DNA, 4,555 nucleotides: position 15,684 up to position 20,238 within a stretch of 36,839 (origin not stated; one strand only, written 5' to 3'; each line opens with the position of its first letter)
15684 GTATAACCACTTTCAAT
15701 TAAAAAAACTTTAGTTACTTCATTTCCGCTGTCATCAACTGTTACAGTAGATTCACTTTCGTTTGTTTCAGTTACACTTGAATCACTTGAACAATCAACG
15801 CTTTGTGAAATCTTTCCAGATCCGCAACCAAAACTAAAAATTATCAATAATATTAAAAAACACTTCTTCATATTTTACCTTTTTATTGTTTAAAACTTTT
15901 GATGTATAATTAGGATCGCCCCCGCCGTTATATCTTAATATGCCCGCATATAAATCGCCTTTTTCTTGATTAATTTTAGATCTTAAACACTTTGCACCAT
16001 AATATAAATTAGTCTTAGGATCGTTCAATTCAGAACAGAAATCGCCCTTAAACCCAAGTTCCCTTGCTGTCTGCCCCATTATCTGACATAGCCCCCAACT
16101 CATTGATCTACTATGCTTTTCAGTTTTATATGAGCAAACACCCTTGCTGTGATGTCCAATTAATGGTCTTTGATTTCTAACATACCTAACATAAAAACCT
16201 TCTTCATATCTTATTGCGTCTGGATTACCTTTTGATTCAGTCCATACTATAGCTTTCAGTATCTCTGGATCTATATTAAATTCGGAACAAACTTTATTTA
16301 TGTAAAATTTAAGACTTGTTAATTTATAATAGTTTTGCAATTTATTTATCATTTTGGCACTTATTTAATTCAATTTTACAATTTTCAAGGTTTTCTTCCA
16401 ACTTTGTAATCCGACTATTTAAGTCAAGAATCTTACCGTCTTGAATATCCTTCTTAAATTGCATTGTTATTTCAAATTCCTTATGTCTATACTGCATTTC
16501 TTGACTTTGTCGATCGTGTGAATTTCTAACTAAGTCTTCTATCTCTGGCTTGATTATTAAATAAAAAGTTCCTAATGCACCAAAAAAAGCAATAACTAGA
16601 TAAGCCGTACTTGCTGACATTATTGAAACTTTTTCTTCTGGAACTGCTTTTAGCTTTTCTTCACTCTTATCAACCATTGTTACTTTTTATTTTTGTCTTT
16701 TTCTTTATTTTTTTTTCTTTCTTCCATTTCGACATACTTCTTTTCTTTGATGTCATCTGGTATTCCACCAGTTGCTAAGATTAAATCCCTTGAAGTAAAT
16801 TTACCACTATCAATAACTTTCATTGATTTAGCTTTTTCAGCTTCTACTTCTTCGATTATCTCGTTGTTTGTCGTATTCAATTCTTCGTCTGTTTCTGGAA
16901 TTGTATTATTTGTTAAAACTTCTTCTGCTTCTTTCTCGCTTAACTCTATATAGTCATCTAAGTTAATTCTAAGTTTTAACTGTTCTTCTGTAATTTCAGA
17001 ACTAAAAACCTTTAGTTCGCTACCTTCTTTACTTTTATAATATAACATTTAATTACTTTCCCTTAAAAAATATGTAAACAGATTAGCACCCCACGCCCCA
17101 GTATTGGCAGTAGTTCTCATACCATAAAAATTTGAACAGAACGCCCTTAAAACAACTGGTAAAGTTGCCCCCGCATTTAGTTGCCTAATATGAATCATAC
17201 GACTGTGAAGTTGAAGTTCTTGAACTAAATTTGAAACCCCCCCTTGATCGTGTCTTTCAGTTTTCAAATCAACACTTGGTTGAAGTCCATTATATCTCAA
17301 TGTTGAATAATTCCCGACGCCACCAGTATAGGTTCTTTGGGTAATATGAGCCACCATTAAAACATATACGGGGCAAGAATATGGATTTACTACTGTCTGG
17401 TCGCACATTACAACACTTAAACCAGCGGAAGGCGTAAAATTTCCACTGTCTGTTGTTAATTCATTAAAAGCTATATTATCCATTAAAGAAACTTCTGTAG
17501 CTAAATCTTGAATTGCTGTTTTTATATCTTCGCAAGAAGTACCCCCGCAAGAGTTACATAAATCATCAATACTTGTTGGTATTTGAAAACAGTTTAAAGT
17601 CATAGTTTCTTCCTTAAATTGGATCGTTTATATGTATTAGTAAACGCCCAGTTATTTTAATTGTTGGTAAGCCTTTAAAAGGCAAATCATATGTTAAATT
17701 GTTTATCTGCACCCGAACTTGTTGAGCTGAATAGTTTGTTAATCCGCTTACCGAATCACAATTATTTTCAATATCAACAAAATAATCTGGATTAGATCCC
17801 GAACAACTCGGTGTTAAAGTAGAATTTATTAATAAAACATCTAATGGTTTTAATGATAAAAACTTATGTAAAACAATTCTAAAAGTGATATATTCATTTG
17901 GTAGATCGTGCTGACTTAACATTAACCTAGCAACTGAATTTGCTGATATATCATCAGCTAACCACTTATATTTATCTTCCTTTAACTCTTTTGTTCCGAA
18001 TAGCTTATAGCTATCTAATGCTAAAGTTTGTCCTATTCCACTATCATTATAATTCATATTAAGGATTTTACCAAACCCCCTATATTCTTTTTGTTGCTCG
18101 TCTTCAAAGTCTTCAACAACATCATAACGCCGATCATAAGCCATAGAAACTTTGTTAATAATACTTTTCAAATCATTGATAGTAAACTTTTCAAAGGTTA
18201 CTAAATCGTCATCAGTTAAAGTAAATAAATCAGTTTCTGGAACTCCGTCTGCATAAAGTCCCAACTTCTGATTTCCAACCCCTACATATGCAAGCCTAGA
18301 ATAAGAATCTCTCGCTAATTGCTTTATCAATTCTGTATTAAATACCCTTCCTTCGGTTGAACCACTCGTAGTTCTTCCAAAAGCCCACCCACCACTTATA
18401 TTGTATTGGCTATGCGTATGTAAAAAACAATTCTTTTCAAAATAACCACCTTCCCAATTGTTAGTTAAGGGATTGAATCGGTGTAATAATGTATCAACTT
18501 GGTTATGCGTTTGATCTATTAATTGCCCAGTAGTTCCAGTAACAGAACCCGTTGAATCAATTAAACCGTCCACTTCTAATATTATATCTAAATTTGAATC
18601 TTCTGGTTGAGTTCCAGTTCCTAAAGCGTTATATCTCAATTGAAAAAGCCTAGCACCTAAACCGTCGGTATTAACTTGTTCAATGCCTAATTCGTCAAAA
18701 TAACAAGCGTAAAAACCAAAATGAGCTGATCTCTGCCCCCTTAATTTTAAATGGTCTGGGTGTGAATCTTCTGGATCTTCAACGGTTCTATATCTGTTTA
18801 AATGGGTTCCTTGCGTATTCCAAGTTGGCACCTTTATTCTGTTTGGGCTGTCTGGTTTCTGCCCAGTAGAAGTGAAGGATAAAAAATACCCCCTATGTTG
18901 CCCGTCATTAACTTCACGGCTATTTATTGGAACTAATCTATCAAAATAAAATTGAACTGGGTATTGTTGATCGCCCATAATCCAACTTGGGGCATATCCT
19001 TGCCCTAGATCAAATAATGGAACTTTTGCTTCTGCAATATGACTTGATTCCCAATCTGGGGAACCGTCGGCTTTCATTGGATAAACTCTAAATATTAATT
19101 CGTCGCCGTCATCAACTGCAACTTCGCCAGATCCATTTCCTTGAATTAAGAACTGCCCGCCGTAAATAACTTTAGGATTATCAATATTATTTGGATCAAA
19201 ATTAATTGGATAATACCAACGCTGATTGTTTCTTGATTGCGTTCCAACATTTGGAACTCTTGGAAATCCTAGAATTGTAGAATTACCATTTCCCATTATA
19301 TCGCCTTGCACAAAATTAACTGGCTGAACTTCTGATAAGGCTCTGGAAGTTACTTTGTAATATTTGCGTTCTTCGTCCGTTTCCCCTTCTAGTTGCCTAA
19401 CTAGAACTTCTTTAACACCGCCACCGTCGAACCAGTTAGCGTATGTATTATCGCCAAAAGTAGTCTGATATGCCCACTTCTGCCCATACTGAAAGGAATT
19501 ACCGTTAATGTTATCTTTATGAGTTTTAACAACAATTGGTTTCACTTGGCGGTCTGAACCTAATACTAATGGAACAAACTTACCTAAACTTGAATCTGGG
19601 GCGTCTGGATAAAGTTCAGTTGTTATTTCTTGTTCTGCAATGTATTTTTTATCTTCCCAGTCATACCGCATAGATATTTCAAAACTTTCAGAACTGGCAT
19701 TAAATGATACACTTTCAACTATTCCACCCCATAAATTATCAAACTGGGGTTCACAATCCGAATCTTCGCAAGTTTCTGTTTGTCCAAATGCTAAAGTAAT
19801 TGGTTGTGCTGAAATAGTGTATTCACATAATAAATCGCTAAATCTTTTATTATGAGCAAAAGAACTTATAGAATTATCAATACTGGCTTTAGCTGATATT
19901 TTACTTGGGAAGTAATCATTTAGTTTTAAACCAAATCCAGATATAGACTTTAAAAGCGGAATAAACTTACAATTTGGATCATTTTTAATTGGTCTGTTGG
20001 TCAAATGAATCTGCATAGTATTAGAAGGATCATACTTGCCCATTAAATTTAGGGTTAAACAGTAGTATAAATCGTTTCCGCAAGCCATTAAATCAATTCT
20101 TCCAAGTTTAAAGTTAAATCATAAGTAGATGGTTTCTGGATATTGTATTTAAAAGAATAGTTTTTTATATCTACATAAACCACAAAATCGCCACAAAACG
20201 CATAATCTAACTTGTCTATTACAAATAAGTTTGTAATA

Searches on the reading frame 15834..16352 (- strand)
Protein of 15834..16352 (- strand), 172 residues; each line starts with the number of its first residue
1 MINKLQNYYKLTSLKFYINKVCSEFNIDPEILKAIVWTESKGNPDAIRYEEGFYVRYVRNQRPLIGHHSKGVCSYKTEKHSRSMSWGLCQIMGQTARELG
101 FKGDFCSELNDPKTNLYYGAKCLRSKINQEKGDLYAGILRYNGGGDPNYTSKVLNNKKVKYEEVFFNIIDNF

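Call 21: search_protein_families(library=phrogs, proteins=[window:15834-16352:-], max_evalue=0.001)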
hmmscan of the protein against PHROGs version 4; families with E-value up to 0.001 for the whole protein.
window:15834-16352:- (172 aa): 8 families
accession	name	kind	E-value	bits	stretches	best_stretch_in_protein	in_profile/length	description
phrog_2013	-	tail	2.2e-13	50.8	1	81-148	502-566/657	lytic tail protein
phrog_13449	-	other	2.7e-12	47.7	1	80-146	40-100/269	transglycosylase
phrog_669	-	lysis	8.6e-08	30.9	1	18-147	925-1022/1946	endolysin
phrog_34720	-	other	6.3e-07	30.6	1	80-163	22-104/120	transglycosylase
phrog_342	-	head and packaging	4.9e-05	22.5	1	78-160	46-128/1235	internal virion protein with endolysin domain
phrog_2860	-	head and packaging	8.1e-05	23.6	0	73-102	90-119/189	endolysin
phrog_32437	-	unknown function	0.00013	22.9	0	84-145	110-170/205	-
phrog_28504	-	tail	0.00033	20.5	0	78-145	264-327/597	lytic tail fiber protein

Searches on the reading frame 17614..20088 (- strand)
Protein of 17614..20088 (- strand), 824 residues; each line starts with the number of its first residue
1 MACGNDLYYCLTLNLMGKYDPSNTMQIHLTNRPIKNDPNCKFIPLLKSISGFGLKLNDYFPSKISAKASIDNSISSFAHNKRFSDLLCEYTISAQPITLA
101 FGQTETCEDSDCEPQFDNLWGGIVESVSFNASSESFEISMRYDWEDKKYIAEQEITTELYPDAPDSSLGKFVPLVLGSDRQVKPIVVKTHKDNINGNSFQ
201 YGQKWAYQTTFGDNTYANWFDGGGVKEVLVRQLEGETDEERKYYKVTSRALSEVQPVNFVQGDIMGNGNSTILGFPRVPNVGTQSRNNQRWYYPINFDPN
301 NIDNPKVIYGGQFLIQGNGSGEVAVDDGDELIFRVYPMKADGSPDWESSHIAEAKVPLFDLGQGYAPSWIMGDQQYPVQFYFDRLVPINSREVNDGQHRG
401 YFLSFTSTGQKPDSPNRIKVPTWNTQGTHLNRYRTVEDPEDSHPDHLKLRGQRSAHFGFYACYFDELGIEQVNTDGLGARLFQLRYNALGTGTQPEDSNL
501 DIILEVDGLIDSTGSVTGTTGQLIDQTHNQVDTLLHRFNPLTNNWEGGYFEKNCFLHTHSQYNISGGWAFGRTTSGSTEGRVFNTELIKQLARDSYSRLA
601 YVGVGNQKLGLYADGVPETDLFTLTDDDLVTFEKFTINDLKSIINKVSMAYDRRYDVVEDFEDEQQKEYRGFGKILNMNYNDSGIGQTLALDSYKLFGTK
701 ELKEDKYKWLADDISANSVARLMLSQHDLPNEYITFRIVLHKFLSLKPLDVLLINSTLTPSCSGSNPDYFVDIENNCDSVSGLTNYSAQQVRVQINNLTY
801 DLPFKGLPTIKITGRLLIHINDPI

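Call 21: search_protein_families(library=phrogs, proteins=[window:17614-20088:-], max_evalue=0.001)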
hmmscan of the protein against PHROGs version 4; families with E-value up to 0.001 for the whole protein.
window:17614-20088:- (824 aa): 0 families

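Call 27: search_protein_families(library=ncbifam, proteins=[window:17614-20088:-], max_evalue=0.1)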
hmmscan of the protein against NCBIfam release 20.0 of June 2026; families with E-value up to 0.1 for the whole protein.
window:17614-20088:- (824 aa): 0 families

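Call 104: search_dna_similar(query=window:17614-20088:-, collection=phages, mode=protein, max_evalue=0.001, max_rows=10)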
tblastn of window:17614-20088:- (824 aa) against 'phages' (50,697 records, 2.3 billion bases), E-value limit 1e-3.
No match.

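Call 105: search_solved_structures(query=window:17614-20088:-, max_evalue=0.1)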
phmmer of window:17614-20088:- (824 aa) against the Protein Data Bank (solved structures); distinct sequences matched with E-value up to 0.1: 0.
